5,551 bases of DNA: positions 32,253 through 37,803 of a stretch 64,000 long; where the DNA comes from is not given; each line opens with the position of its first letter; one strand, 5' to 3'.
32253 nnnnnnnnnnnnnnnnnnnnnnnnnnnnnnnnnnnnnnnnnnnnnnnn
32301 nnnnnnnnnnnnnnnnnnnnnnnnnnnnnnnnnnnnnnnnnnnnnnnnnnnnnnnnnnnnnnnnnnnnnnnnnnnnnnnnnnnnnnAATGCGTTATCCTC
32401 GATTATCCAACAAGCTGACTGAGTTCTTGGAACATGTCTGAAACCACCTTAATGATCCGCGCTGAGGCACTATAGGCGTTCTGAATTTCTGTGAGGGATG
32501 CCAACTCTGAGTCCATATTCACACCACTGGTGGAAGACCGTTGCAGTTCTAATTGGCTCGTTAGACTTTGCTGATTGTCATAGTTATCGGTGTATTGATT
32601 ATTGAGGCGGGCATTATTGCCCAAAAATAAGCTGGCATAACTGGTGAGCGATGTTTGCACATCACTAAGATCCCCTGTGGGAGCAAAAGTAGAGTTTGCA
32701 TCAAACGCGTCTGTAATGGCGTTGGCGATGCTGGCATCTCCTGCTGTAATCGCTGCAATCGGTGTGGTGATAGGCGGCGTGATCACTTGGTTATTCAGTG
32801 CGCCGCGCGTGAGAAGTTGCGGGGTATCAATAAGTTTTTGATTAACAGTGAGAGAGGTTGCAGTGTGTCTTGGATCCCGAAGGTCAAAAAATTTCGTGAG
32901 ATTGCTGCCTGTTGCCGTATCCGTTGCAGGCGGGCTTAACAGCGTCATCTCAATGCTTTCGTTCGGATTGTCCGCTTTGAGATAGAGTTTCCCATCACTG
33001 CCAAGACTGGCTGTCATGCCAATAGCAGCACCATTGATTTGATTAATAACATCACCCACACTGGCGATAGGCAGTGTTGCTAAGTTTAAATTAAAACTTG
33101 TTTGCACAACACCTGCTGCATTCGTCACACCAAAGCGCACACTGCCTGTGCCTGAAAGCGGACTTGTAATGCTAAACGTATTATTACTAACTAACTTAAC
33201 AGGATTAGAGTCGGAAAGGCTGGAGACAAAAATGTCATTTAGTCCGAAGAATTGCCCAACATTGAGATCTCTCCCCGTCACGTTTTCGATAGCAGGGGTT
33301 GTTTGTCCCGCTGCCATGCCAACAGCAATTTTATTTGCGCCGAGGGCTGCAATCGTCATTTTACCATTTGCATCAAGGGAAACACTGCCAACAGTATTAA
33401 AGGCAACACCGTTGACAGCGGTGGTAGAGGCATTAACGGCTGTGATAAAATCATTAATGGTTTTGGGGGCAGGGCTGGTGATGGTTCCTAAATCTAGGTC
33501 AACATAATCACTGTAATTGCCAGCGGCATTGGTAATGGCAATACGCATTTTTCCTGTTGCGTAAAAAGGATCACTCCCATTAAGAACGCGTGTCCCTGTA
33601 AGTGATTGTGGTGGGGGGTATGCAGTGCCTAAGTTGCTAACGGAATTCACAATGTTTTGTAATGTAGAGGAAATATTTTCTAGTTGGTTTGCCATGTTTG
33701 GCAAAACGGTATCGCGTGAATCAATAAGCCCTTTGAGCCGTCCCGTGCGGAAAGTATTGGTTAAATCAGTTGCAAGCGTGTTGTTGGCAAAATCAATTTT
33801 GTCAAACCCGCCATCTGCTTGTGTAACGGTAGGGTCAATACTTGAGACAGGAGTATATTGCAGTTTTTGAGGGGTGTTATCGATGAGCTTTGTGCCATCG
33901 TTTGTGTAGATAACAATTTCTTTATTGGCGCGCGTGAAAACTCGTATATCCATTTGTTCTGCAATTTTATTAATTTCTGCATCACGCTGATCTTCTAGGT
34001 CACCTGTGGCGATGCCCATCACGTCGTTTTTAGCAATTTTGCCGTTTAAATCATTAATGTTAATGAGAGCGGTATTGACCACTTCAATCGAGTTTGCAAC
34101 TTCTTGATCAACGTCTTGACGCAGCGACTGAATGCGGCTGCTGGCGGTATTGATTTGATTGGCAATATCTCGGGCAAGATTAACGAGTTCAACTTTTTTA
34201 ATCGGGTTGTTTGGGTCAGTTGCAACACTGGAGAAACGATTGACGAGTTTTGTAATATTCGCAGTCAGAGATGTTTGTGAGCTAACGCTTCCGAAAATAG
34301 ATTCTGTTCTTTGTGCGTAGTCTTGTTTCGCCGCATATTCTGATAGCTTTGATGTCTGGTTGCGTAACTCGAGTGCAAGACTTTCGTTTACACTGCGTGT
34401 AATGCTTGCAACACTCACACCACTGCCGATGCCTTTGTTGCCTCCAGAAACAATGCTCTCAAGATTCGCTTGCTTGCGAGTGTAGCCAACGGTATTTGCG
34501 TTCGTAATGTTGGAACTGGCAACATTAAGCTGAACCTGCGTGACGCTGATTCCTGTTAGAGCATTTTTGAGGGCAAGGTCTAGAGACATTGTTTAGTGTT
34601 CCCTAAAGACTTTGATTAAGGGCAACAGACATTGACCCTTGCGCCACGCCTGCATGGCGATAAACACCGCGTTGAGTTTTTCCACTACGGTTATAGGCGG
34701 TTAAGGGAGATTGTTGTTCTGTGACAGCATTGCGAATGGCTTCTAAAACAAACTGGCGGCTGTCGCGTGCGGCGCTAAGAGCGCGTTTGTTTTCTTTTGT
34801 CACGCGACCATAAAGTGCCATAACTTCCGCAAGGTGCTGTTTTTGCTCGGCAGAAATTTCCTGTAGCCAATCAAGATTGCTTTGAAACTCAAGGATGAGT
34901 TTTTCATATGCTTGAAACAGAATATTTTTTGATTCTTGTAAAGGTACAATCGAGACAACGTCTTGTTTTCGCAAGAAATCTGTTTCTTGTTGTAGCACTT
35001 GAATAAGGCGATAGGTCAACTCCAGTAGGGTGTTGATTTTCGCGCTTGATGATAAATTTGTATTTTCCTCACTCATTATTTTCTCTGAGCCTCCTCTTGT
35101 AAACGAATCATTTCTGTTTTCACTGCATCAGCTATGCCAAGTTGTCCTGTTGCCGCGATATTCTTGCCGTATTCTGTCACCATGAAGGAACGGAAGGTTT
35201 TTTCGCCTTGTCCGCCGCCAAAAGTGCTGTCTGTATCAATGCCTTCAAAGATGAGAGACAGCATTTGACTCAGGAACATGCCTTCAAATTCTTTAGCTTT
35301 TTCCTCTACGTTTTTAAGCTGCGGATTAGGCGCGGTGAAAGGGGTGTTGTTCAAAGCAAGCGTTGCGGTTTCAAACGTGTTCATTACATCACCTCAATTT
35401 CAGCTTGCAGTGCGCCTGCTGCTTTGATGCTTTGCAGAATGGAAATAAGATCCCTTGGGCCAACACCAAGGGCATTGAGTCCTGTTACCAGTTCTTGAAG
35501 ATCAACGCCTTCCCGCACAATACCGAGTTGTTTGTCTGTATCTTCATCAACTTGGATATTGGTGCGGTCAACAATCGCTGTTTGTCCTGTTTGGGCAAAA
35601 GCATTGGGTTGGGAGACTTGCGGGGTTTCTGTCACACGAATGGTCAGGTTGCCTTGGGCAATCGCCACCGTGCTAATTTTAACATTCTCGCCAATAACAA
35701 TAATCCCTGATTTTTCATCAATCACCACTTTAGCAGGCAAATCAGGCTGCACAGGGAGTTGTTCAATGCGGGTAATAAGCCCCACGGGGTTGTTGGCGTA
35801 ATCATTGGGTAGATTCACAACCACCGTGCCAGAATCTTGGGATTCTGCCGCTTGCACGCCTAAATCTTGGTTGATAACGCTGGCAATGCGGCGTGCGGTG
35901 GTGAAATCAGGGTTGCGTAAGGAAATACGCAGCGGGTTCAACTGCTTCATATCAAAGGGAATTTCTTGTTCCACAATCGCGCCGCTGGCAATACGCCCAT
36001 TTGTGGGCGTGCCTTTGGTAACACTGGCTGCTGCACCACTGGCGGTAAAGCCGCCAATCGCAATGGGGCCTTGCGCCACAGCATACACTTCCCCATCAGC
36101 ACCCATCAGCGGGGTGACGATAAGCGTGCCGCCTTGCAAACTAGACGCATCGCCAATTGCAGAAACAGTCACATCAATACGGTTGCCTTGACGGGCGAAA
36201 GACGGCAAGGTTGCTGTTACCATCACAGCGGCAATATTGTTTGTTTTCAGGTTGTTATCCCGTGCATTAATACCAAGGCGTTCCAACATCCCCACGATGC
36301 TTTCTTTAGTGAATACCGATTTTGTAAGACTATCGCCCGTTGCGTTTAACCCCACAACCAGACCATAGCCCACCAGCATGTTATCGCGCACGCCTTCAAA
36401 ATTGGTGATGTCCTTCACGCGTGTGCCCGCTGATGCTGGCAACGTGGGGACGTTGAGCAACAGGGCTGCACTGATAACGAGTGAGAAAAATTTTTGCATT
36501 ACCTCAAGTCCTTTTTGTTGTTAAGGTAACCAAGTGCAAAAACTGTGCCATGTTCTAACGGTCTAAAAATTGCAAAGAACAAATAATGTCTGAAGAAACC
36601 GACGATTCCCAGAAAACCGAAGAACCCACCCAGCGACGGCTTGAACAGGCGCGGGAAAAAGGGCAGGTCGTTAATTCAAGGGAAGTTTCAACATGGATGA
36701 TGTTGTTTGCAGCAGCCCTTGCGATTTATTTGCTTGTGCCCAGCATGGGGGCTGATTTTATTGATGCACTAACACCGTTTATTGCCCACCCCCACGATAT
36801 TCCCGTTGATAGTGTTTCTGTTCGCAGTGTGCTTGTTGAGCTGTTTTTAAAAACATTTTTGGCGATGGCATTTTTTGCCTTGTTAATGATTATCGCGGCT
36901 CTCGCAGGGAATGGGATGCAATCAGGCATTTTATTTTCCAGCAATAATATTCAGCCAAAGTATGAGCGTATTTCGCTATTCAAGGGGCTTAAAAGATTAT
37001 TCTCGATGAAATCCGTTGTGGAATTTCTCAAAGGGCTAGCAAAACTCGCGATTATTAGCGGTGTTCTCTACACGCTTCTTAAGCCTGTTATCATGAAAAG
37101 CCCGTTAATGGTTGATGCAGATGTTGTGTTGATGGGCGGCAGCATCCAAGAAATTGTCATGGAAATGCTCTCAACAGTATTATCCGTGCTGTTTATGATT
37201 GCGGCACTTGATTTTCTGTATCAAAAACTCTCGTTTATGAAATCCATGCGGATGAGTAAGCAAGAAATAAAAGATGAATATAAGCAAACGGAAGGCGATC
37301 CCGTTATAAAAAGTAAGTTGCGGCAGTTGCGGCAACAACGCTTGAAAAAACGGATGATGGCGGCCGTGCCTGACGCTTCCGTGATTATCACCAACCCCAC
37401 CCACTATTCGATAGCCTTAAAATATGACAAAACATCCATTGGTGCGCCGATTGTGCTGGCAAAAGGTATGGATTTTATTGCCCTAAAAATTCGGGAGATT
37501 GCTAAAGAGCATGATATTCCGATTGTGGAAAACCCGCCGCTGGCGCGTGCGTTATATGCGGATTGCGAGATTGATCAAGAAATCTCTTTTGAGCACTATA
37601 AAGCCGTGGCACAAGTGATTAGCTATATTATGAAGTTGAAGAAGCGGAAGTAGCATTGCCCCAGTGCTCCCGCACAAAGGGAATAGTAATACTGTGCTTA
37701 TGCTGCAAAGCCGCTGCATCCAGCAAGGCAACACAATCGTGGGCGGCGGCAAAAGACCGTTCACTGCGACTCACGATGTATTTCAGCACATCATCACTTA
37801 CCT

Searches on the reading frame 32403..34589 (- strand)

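Call 10: search_protein_families(library=pfam, proteins=[window:32403-34589:-], max_evalue=0.001)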
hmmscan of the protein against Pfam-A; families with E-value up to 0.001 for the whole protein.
window:32403-34589:- (728 aa): 4 families
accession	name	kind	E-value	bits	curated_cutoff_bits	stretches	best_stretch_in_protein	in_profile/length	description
PF22638.1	FlgK_D1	-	5e-36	124.9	28.6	1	93-322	2-222/233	Flagellar hook-associated protein FlgK helical domain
PF06429.18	Flg_bbr_C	-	3.9e-10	39.5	23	1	686-726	6-46/46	Flagellar basal body rod FlgEFG protein C-terminal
PF00460.25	Flg_bb_rod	-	8.5e-06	26.1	20.7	1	7-37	1-31/31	Flagella basal body rod protein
PF21896.2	Talin_IBS2B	-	0.0006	20.2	27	0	106-175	35-104/118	Talin IBS2B domain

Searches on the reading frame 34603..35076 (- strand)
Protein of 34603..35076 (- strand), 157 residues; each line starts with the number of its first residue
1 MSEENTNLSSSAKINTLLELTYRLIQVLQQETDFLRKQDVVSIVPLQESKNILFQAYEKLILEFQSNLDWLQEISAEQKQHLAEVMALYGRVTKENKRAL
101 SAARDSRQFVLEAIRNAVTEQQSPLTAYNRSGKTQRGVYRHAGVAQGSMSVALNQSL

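Call 10: search_protein_families(library=pfam, proteins=[window:34603-35076:-], max_evalue=0.001)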
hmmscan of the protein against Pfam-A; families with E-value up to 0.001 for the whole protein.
window:34603-35076:- (157 aa): 1 family
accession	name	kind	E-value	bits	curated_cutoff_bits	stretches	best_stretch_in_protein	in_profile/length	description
PF05130.17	FlgN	-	0.0001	23.2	30.5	1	15-134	11-145/147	FlgN protein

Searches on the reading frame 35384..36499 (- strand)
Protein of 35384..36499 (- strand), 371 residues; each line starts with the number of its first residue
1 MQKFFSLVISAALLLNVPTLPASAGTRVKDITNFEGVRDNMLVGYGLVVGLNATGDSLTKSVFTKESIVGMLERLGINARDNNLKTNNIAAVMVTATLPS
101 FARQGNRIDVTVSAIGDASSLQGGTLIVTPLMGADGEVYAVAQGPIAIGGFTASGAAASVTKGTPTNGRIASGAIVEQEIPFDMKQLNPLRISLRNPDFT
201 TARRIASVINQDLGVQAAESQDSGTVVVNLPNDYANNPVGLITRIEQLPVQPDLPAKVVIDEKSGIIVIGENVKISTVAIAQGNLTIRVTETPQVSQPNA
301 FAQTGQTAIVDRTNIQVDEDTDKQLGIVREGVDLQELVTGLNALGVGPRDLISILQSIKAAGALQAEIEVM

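Call 10: search_protein_families(library=pfam, proteins=[window:35384-36499:-], max_evalue=0.001)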
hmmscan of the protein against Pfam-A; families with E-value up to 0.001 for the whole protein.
window:35384-36499:- (371 aa): 1 family
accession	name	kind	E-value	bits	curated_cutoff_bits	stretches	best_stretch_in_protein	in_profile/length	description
PF02119.21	FlgI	-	1.6e-138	461.7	25.3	1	27-370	1-343/343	Flagellar P-ring protein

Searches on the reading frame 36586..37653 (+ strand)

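Call 73: search_protein_families(library=pfam, proteins=[window:36586-37653:+], max_evalue=0.001)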
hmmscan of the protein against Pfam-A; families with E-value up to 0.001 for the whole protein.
window:36586-37653:+ (355 aa): 1 family
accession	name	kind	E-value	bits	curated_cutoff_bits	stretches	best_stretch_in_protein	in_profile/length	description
PF01312.24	Bac_export_2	-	1.6e-122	409.4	24.4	1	9-348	2-335/335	FlhB HrpN YscU SpaS Family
